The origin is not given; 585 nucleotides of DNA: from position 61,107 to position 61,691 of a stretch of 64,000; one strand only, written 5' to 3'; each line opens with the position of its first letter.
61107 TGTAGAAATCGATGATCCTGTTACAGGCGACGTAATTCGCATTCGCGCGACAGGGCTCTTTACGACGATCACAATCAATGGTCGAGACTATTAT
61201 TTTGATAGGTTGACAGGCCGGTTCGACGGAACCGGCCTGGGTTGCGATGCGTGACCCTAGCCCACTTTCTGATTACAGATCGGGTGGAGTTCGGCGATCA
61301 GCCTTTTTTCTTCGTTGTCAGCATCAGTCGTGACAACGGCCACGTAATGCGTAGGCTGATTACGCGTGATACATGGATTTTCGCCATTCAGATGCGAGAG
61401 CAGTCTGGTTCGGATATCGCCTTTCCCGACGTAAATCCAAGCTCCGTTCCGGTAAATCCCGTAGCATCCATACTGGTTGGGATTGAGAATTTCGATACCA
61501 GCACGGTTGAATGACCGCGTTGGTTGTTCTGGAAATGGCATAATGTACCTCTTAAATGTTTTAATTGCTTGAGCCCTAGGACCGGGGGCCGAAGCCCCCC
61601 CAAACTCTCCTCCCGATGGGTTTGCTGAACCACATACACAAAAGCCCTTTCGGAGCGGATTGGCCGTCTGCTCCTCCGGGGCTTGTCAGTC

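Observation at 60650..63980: Right-end lower-GC region with mobile-element hallmarks: GIY-YIG nuclease, wHTH protein, divergent promoter, long inverted repeats and iterons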

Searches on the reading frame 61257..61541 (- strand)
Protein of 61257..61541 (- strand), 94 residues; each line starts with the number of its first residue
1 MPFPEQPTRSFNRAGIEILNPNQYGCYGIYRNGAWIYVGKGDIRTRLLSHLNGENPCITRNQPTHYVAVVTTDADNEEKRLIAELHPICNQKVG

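Call 7: search_protein_families(library=pfam, proteins=[window:61257-61541:-], max_evalue=1)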
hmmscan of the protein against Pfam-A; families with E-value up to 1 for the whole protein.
window:61257-61541:- (94 aa): 3 families
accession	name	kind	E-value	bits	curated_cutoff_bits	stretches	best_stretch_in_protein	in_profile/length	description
PF24348.1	DUF7508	-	0.0059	17.2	26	1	9-84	8-75/79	Domain of unknown function (DUF7508)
PF20815.3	GIY_YIG_2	-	0.0076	16.7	22.4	0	20-54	18-55/153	GIY-YIG catalytic domain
PF01541.30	GIY-YIG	-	0.028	15.1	22.6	1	24-77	2-59/78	GIY-YIG catalytic domain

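Call 11: find_encoding_contigs(protein=window:61257-61541:-, flank=10000, max_places=10)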
Protein window:61257-61541:- (94 aa): 1 contig read that carries it; 1 place shown.
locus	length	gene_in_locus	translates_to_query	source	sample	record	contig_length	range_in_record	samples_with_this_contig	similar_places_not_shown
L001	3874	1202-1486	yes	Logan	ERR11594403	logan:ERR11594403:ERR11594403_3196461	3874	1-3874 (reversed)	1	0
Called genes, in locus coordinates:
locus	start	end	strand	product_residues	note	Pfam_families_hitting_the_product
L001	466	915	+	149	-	-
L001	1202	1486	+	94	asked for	-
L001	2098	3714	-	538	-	PF05977:MFS_3 (weak), PF00083:Sugar_tr, PF07690:MFS_1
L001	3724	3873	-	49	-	?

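Call 32: search_protein_families(library=phrogs, proteins=[window:61257-61541:-], max_evalue=0.1)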
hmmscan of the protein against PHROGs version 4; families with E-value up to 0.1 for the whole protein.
window:61257-61541:- (94 aa): 0 families

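Call 64: search_protein_families(library=padloc, proteins=[window:61257-61541:-], max_evalue=0.01)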
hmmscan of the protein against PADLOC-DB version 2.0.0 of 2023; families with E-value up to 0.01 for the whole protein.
window:61257-61541:- (94 aa): 0 families

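Call 65: search_protein_families(library=ncbifam, proteins=[window:61257-61541:-], max_evalue=0.01)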
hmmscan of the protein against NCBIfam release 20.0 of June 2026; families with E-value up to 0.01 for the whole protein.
window:61257-61541:- (94 aa): 0 families

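Call 67: find_homologous_proteins(query=window:61257-61541:-, max_evalue=0.001)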
Query window:61257-61541:- (94 aa): 40 proteins with E <= 0.001 among 41 candidates.
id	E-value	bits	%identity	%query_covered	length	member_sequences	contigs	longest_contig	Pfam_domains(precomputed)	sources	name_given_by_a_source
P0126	4.9e-60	218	100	100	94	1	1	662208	-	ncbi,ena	-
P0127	8.3e-44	166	77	100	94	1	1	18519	-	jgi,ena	-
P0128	6.1e-40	153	71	100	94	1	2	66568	-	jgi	-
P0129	8.3e-40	153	69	100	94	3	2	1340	-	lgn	-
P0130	1.0e-39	153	70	100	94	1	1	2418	-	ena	-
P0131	1.1e-39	153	69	100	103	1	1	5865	-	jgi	jgi:hypothetical protein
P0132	4.1e-38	148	69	100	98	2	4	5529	-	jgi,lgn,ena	jgi:excinuclease UvrABC nuclease subunit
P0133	4.4e-38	147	68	100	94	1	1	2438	-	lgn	-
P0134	2.4e-37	145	66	100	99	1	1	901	-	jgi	jgi:hypothetical protein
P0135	5.9e-37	144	67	100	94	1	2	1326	-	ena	-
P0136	5.8e-36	141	69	100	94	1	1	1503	-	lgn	-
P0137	6.1e-36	141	69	100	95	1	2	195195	-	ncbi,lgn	ncbi:MAG: hypothetical protein AB7O77_09905 [Phycisphaerales bacterium]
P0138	1.3e-35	140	67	100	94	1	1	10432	-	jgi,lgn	jgi:hypothetical protein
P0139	6.3e-35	137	65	100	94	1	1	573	-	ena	-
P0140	4.1e-34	135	65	100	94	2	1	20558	-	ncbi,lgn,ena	-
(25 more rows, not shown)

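Call 68: find_encoding_contigs(protein=P0127, flank=6000, max_places=4)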
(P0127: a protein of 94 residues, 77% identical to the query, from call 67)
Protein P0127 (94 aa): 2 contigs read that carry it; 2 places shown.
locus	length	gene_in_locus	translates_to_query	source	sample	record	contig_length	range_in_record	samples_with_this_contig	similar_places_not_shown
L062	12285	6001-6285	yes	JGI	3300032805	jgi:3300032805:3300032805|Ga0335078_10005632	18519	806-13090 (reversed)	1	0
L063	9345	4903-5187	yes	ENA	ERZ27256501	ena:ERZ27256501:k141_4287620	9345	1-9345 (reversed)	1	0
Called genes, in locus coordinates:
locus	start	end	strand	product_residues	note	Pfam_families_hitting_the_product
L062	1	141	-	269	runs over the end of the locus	PF00717:Peptidase_S24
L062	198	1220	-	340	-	PF00092:VWA, PF13519:VWA_2 (weak)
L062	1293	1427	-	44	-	-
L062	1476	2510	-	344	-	PF00294:PfkB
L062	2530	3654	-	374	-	PF01042:Ribonuc_L-PSP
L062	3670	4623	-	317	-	-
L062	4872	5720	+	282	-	-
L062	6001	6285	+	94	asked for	-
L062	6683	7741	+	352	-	PF00150:Cellulase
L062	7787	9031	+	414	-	-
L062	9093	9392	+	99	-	-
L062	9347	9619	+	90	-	-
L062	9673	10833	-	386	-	PF00561:Abhydrolase_1, PF12697:Abhydrolase_6, PF12146:Hydrolase_4 (weak)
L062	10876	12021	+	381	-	PF02129:Peptidase_S15, PF12146:Hydrolase_4, PF12697:Abhydrolase_6, PF00326:Peptidase_S9 (faint), PF00561:Abhydrolase_1 (weak)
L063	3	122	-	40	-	?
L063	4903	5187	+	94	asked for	-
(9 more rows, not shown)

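Call 69: find_encoding_contigs(protein=P0128, flank=6000, max_places=4)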
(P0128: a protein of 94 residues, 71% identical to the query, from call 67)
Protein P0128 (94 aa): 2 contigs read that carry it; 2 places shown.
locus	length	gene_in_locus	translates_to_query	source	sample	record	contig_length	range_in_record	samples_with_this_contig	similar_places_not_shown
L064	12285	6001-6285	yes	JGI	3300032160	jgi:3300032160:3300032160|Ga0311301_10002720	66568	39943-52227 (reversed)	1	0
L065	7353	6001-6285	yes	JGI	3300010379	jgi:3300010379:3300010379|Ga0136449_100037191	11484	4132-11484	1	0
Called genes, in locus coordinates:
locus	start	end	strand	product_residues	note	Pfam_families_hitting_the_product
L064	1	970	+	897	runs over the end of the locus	PF01555:N6_N4_Mtase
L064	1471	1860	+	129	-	-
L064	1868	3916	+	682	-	PF04851:ResIII (faint)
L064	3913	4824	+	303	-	-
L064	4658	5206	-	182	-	-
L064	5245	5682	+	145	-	PF20379:DUF6674 (weak)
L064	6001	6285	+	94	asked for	-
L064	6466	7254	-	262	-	PF03476:MOSC_N, PF03473:MOSC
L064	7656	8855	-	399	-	PF00144:Beta-lactamase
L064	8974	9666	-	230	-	-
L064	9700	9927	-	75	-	-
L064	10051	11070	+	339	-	PF02547:Queuosine_synth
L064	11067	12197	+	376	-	PF01702:TGT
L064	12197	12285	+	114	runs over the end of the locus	PF02699:YajC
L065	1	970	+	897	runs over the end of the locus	PF01555:N6_N4_Mtase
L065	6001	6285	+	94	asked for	-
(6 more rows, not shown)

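Call 73: find_related_loci(query=window:61257-61541:-, collection=viral_contigs, flank=3000)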
Query window:61257-61541:- (94 aa) in viral_contigs; peptide patterns used: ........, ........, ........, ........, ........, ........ (x = any residue, [..] = any of these).
2 stretches matched a pattern; 2 encode a relative of the query (tblastn E <= 1e-3); 2 distinct loci.
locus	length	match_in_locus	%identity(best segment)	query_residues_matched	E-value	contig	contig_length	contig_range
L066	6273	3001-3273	59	1-91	3e-36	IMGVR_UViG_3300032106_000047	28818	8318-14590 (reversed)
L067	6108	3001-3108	46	14-46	1e-5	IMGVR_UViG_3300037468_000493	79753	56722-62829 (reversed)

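Call 96: search_solved_structures(query=A6, max_evalue=1, show_alignments=1)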
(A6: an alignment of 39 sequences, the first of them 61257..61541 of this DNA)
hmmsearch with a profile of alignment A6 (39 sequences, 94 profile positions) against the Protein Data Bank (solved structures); distinct sequences matched with E-value up to 1: 7.
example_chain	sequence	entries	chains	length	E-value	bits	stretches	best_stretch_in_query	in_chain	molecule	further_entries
1ycz_A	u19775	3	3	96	0.0031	20.8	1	18-92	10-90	UvrABC system protein C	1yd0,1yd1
1yd3_A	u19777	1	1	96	0.0055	20.1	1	18-92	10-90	UvrABC system protein C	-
1yd6_A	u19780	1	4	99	0.009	19.4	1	18-88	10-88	UvrC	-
1yd2_A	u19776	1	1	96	0.012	19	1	18-92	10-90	UvrABC system protein C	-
1yd5_A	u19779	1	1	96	0.018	18.4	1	18-88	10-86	UvrABC system protein C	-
1yd4_A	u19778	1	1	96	0.022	18.1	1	18-92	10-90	UvrABC system protein C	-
2yx1_A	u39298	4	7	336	0.24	14.8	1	12-66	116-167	Hypothetical protein MJ0883 | Uncharacterized protein MJ0883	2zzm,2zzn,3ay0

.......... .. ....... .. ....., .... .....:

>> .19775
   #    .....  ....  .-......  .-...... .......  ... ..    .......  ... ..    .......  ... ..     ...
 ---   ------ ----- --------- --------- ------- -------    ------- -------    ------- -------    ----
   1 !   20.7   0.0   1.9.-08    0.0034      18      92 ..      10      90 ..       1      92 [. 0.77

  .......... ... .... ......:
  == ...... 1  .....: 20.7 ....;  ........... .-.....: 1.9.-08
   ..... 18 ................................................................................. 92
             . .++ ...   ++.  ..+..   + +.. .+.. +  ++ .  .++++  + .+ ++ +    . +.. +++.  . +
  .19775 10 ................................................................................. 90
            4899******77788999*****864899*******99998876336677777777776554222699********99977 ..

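Call 97: search_protein_families(library=pfam, alignment_id=A6, max_evalue=0.01)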
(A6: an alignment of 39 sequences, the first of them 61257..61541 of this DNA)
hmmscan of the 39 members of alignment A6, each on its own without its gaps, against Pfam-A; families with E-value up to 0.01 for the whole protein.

A. member 1, window:61257-61541:- (94 aa): 2 families
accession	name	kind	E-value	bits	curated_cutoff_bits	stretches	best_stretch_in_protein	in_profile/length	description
PF24348.1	DUF7508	-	0.0059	17.2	26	1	9-84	8-75/79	Domain of unknown function (DUF7508)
PF20815.3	GIY_YIG_2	-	0.0076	16.7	22.4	0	20-54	18-55/153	GIY-YIG catalytic domain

B. families by the number of members that match (of 39 scanned): 3 families
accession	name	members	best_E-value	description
PF24348.1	DUF7508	9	0.00068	Domain of unknown function (DUF7508)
PF01541.30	GIY-YIG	4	9.6e-05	GIY-YIG catalytic domain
PF20815.3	GIY_YIG_2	2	0.00069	GIY-YIG catalytic domain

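Call 120: search_protein_families(library=pfam, proteins=[L062:4872-5720:+, L064:5245-5682:+, L064:3913-4824:+, L064:1868-3916:+], max_evalue=0.05)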
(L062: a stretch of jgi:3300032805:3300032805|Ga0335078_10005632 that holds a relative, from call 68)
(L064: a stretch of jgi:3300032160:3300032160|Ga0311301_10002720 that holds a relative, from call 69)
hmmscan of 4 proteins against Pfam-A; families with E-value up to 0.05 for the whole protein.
L062:4872-5720:+ (282 aa): 0 families

L064:5245-5682:+ (145 aa): 8 families
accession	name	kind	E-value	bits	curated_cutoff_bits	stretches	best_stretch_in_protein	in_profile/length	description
PF20379.3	DUF6674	-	1.7e-05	25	28.5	1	13-102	22-105/251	Family of unknown function (DUF6674)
PF08100.18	Dimerisation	-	0.00067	19.9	25.6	1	94-140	31-80/93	O-methyltransferase dimerisation domain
PF13338.12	AbiEi_4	-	0.0013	19.3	25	1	105-141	15-46/49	Transcriptional regulator, AbiEi antitoxin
PF23735.1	KIF9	-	0.0032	18.1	31.9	1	7-49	87-129/140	Kinesin-like protein KIF9 domain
PF20227.3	DUF6586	-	0.0088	16.8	27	1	10-77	67-134/153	Family of unknown function (DUF6586)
PF05816.16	TelA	-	0.02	14.4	30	1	6-92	83-174/332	Toxic anion resistance protein (TelA)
PF13339.11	AATF-Che1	-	0.035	15.1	24.7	1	5-98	38-117/137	Apoptosis antagonizing transcription factor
PF03791.18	KNOX2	-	0.037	14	27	0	83-101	23-41/48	KNOX2 domain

L064:3913-4824:+ (303 aa): 0 families

L064:1868-3916:+ (682 aa): 2 families
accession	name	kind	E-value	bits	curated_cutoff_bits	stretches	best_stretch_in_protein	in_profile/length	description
PF04851.21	ResIII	-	4.2e-08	33.7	22.5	1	108-203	7-69/164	Type III restriction enzyme, res subunit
PF00271.37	Helicase_C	-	0.019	15.6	23.5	0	628-671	65-108/110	Helicase conserved C-terminal domain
